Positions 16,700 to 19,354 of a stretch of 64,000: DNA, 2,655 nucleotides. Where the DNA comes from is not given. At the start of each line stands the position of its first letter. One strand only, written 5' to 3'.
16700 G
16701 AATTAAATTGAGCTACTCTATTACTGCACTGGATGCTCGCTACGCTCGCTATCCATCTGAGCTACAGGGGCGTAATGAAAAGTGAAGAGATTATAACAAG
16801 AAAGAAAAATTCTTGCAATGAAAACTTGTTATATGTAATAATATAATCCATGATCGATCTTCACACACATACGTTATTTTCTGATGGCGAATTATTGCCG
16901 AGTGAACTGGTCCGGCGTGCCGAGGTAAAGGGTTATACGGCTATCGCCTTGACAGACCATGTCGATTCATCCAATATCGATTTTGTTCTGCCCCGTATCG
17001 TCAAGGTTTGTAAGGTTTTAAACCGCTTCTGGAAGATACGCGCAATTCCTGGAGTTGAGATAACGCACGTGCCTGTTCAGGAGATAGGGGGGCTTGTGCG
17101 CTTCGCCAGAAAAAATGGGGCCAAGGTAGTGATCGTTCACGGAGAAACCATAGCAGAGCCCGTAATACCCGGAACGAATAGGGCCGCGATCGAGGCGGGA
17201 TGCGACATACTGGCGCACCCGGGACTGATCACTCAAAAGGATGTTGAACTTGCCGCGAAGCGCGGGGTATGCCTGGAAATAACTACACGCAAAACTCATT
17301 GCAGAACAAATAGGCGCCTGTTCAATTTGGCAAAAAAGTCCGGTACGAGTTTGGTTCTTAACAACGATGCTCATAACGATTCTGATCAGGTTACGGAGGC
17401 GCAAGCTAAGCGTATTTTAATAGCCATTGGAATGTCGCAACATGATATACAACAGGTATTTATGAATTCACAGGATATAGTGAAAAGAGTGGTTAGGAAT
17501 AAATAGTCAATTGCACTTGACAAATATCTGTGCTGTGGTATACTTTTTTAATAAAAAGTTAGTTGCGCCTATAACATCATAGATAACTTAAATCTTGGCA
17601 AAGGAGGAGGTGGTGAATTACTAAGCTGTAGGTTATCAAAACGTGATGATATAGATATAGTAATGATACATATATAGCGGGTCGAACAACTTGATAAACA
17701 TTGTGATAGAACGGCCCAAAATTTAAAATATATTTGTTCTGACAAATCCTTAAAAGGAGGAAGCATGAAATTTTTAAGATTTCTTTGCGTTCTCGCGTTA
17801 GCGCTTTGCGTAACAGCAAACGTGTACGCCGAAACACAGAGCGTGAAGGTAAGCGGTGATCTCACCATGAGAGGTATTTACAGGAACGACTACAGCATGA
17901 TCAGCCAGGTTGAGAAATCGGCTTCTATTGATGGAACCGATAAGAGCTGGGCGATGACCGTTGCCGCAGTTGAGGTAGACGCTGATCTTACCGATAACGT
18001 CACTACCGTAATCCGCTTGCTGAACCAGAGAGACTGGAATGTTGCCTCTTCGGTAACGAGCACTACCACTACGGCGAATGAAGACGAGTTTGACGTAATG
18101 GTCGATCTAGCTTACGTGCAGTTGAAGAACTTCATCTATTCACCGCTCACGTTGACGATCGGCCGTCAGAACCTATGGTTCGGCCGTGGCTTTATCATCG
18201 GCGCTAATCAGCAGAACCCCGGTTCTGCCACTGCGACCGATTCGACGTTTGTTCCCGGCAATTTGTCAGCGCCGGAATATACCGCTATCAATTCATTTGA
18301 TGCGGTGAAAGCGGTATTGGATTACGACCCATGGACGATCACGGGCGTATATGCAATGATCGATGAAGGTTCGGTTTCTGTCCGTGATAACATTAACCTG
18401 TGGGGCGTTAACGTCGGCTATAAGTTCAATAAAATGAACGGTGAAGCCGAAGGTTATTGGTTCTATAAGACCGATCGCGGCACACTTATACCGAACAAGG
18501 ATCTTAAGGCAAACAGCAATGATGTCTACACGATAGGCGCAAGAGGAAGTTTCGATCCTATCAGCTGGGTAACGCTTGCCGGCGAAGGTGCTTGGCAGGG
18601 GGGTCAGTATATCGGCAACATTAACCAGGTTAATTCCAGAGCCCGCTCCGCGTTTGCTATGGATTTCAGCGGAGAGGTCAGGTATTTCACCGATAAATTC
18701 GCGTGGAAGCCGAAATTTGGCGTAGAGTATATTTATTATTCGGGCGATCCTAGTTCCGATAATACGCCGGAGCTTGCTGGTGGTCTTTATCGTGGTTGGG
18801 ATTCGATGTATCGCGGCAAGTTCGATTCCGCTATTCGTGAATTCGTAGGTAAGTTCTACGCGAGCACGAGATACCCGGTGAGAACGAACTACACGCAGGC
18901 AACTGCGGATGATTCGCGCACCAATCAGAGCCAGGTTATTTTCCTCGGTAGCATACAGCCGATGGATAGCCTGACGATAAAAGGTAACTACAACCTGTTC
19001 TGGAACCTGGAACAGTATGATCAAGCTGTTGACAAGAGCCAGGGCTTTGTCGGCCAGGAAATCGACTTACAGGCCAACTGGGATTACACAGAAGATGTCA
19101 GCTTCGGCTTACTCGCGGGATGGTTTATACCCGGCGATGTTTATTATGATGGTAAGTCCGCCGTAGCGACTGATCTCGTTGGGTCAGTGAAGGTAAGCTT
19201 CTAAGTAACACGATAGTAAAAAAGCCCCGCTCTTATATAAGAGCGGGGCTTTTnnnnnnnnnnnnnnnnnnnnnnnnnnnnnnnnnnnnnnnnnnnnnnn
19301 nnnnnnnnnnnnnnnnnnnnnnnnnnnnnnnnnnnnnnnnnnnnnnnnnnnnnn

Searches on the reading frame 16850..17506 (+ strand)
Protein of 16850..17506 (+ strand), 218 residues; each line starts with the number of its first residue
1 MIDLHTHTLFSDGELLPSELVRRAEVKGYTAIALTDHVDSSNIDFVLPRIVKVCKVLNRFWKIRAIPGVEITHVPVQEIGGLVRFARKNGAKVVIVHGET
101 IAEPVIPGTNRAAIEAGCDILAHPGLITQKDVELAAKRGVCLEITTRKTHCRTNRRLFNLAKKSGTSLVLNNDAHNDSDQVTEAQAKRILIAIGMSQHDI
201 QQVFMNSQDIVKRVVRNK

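Call 22: search_protein_families(library=pfam, proteins=[window:16850-17506:+], max_evalue=0.0001)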
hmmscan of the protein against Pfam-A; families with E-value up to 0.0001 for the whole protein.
window:16850-17506:+ (218 aa): 2 families
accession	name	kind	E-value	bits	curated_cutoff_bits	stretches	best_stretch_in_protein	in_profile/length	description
PF02811.25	PHP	-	2.5e-10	41.4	26.4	1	3-78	1-70/164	PHP domain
PF01876.22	RNase_P_p30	-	1.3e-05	25.2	35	1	13-145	11-144/214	RNase P subunit p30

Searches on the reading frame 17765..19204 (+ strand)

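Call 22: search_protein_families(library=pfam, proteins=[window:17765-19204:+], max_evalue=0.0001)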
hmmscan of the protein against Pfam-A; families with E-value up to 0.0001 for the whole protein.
window:17765-19204:+ (479 aa): 1 family
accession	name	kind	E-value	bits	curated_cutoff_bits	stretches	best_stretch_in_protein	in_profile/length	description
PF13372.12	Alginate_exp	-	1e-14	54.6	25.2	1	58-472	27-393/395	Alginate export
